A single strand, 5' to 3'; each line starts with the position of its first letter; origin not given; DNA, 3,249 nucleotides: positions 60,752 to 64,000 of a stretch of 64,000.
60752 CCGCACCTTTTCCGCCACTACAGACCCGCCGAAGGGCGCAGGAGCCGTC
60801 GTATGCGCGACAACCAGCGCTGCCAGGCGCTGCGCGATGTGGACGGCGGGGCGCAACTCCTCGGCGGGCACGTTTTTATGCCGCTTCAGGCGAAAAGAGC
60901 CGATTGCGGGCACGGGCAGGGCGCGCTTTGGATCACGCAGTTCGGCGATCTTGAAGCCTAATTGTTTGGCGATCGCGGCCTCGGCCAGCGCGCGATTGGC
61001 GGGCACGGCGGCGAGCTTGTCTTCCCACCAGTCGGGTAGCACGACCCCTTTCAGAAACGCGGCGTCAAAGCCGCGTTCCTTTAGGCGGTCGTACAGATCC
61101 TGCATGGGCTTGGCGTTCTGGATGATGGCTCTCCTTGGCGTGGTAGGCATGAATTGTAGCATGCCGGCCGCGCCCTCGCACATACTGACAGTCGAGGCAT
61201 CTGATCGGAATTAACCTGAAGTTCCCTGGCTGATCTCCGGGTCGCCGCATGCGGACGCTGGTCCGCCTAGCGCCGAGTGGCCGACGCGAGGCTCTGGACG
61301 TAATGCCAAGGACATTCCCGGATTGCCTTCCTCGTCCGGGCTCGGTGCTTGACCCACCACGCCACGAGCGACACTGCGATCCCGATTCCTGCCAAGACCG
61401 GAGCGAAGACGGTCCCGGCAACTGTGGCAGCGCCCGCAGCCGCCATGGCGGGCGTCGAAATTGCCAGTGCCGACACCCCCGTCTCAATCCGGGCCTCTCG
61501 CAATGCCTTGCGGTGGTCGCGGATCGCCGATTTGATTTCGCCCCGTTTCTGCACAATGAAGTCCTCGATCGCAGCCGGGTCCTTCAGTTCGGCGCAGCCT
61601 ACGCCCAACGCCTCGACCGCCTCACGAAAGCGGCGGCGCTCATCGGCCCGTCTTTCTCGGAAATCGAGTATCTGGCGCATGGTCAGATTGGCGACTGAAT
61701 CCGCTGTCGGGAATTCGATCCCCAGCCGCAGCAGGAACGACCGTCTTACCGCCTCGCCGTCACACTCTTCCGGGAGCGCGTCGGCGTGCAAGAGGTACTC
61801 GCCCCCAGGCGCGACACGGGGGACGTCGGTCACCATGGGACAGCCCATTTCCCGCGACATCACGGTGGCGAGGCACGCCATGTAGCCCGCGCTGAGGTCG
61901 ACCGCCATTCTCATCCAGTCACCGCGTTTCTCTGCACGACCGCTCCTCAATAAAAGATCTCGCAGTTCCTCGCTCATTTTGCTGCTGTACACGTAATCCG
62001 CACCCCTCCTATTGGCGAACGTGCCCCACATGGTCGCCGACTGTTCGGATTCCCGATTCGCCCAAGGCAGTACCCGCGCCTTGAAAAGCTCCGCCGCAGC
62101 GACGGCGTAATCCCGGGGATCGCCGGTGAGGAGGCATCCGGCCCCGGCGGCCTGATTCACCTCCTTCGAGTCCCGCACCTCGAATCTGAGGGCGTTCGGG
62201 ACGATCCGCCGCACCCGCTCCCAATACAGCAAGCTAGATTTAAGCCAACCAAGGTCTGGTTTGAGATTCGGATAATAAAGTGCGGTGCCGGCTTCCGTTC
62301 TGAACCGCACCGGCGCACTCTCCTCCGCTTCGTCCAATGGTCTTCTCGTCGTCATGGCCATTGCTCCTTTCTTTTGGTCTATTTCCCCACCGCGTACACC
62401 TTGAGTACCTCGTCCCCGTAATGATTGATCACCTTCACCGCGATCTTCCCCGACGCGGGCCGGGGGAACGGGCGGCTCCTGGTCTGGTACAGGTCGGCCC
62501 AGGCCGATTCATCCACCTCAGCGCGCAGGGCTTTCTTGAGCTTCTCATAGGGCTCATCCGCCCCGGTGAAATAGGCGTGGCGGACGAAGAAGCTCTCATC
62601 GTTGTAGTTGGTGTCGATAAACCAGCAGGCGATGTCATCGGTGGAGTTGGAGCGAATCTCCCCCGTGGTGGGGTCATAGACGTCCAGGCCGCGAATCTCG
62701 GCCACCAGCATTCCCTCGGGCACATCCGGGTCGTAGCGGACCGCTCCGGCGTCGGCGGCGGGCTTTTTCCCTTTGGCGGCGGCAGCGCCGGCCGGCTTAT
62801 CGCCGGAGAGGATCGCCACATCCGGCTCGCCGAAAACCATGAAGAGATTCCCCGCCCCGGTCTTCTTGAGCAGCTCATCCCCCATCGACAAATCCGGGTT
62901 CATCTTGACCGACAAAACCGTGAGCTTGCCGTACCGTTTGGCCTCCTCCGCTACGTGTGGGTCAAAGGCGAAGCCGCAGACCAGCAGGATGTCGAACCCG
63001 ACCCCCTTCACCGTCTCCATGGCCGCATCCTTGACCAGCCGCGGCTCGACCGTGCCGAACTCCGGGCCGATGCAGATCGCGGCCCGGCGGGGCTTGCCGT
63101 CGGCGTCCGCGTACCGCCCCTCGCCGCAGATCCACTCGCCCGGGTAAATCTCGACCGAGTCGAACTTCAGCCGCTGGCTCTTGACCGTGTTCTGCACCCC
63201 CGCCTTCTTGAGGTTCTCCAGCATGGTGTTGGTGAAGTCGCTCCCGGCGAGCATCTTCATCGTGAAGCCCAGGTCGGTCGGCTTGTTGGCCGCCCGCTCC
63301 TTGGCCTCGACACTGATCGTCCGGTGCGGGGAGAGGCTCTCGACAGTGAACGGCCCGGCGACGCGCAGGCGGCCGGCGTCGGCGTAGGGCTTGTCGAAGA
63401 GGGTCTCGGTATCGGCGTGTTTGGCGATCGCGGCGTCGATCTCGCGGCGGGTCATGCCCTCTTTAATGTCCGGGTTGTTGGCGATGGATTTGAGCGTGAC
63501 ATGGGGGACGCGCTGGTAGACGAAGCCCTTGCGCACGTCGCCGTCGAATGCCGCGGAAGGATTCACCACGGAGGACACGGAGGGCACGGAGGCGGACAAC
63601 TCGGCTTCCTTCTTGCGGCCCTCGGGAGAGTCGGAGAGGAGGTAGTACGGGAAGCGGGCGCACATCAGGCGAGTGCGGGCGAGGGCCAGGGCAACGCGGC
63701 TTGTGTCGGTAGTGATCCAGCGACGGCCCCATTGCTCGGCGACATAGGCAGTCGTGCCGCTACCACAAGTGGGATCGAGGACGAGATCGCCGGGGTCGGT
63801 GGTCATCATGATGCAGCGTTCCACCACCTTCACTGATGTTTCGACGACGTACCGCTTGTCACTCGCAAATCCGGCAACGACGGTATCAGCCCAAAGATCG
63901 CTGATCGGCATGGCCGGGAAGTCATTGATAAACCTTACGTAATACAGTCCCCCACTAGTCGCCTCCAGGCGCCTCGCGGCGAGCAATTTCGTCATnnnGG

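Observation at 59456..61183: Tightly coupled ImmA/IrrE metallopeptidase plus PIN-like protein pair without the usual XRE partner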

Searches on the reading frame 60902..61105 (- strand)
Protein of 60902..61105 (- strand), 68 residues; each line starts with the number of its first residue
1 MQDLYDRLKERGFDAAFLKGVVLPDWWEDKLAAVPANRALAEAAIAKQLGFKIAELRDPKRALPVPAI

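Call 47: search_solved_structures(query=A7, max_evalue=10, show_alignments=3)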
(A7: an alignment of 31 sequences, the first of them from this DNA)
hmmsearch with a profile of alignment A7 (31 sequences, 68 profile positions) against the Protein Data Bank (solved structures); distinct sequences matched with E-value up to 10: 1.
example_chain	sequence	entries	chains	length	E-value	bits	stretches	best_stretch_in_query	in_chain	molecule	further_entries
5i8l_A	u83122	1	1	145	0.41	13.8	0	4-22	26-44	Lysozyme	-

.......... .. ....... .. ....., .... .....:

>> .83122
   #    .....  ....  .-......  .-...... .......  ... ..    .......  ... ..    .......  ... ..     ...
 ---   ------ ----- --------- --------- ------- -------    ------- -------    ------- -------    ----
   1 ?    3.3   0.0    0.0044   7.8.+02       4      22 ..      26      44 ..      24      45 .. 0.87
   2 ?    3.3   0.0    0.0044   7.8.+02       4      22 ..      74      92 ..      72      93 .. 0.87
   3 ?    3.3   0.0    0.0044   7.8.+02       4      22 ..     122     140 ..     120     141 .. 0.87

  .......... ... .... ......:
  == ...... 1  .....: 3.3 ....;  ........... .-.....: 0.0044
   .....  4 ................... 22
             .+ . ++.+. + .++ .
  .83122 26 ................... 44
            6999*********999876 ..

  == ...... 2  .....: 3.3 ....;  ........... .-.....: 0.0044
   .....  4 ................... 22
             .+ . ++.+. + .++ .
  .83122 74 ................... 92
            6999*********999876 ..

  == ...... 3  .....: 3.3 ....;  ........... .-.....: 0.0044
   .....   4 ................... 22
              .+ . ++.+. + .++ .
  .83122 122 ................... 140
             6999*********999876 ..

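Call 48: search_protein_families(library=pfam, alignment_id=A7, max_evalue=10)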
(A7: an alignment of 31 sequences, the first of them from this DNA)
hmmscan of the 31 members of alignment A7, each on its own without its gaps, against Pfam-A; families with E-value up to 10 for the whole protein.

A. member 1, seq(68 aa): 0 families

B. families by the number of members that match (of 31 scanned): 9 families
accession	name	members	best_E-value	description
PF10073.14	GapR_DNA-bd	3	0.028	GapR-like, DNA-binding domain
PF24899.1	UBA_DHX29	1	0.14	ATP-dependent RNA helicase DHX29, UBA domain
PF02080.26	TrkA_C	1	0.16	TrkA-C domain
PF19460.4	DUF5997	1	0.17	Family of unknown function (DUF5997)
PF21856.2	EspB_PPE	1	0.2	ESX-1 secretion-associated protein EspB, PPE domain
PF01476.26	LysM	1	0.2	LysM domain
PF21982.2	RecX_HTH1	1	0.21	RecX, first three-helix domain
PF00427.26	PBS_linker_poly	1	0.21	Phycobilisome Linker polypeptide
PF08178.16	GnsAB_toxin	1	0.34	GnsA/GnsB toxin of bacterial toxin-antitoxin system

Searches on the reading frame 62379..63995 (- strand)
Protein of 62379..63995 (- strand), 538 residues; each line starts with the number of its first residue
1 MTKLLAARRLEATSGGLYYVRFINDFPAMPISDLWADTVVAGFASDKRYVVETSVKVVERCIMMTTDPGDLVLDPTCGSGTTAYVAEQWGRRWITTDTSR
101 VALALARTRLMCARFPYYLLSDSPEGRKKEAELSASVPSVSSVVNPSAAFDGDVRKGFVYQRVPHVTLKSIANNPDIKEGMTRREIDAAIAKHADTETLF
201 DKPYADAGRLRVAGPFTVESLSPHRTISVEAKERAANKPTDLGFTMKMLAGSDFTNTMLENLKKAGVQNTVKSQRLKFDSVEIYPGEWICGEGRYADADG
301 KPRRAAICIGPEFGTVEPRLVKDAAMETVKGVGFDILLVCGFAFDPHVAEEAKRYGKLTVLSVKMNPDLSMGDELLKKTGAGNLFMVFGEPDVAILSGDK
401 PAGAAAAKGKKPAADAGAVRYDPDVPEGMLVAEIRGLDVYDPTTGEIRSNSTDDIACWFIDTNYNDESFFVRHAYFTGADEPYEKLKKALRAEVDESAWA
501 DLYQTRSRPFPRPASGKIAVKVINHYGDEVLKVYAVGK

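Call 3: search_protein_families(library=pfam, proteins=[window:62379-63995:-], max_evalue=0.1)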
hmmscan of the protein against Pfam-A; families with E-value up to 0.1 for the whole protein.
window:62379-63995:- (538 aa): 4 families
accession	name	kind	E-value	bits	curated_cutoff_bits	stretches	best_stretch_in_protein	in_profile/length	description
PF01555.25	N6_N4_Mtase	-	8.8e-14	52.4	26.7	1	30-104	139-217/221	DNA methylase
PF13649.12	Methyltransf_25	-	0.0068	17.5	27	1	72-110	1-41/97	Methyltransferase domain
PF25477.1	RESC1_2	-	0.014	14.7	27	1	65-143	216-288/315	RESC1/2 CYTH-like domain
PF01170.24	UPF0020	-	0.026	14.7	22.3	0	66-83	26-43/197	RMKL-like, methyltransferase domain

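Call 4: search_protein_families(library=padloc, proteins=[window:62379-63995:-], max_evalue=0.1)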
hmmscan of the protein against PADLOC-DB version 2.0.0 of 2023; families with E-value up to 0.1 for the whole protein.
window:62379-63995:- (538 aa): 50 families (the best 25 are shown)
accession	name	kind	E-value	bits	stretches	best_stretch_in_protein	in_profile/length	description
PDLC03632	MTase_III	-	7.3e-173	575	2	183-535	647-982/983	Type III methyltransferase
PDLC03238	MTase_II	-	1.5e-13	48.6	1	28-101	282-356/428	Type II methyltransferase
PDLC03339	MTase_II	-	2.6e-13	47.5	1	29-110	189-271/399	Type II methyltransferase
PDLC03371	MTase_II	-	1.7e-12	45.4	1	33-110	174-252/260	Type II methyltransferase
PDLC03300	MTase_II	-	8.2e-12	42.8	1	32-111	197-277/302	Type II methyltransferase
PDLC03387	MTase_II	-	4.3e-11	40.5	1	56-112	221-277/289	Type II methyltransferase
PDLC03633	MTase_III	-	4.9e-11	40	1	39-112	282-355/616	Type III methyltransferase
PDLC03636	MTase_III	-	1.3e-10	38.7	1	56-98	351-393/575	Type III methyltransferase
PDLC03354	MTase_II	-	8.7e-10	36.2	1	47-112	319-384/425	Type II methyltransferase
PDLC03299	MTase_II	-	1.1e-09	36.2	1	54-113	201-261/296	Type II methyltransferase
PDLC03635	MTase_III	-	2.9e-09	34.2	1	22-96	481-558/708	Type III methyltransferase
PDLC03738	oMTase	-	2.9e-09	34.1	1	57-112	212-267/376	orphan methyltransferase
PDLC03216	MTase_II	-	3.7e-09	34.1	1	56-111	201-256/364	Type II methyltransferase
PDLC03228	MTase_II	-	5.4e-09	34.2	1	27-112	123-207/227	Type II methyltransferase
PDLC03353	MTase_II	-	2.3e-08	31.9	1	57-111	197-251/260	Type II methyltransferase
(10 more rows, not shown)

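Call 5: search_protein_families(library=ncbifam, proteins=[window:62379-63995:-], max_evalue=0.1)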
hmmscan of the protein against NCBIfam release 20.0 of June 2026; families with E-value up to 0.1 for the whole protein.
window:62379-63995:- (538 aa): 6 families
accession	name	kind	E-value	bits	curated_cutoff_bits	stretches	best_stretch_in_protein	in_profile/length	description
NF050803.1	DnaMtaseCcrMCaul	equivalog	2.4e-09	36.6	830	1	56-111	193-248/350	adenine-specific DNA-methyltransferase CcrM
NF008572.0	PRK11524.1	equivalog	4.2e-06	26.1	292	1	56-110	202-256/294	adenine-specific DNA-methyltransferase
NF010253.0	PRK13699.1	subfamily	2.1e-05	24.3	244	1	29-96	125-191/226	DNA methyltransferase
NF043040.1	corrin_prot_MT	hypoth_equivalog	0.02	14.3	180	1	58-111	30-84/216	corrinoid protein-associated methyltransferase CpaM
NF045667.1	MTase_DVU1556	equivalog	0.06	12.8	155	0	64-109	18-64/213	DVU_1556 family methyltransferase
NF010607.0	PRK14003.1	subfamily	0.068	12.6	268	0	335-396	123-183/195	K(+)-transporting ATPase subunit C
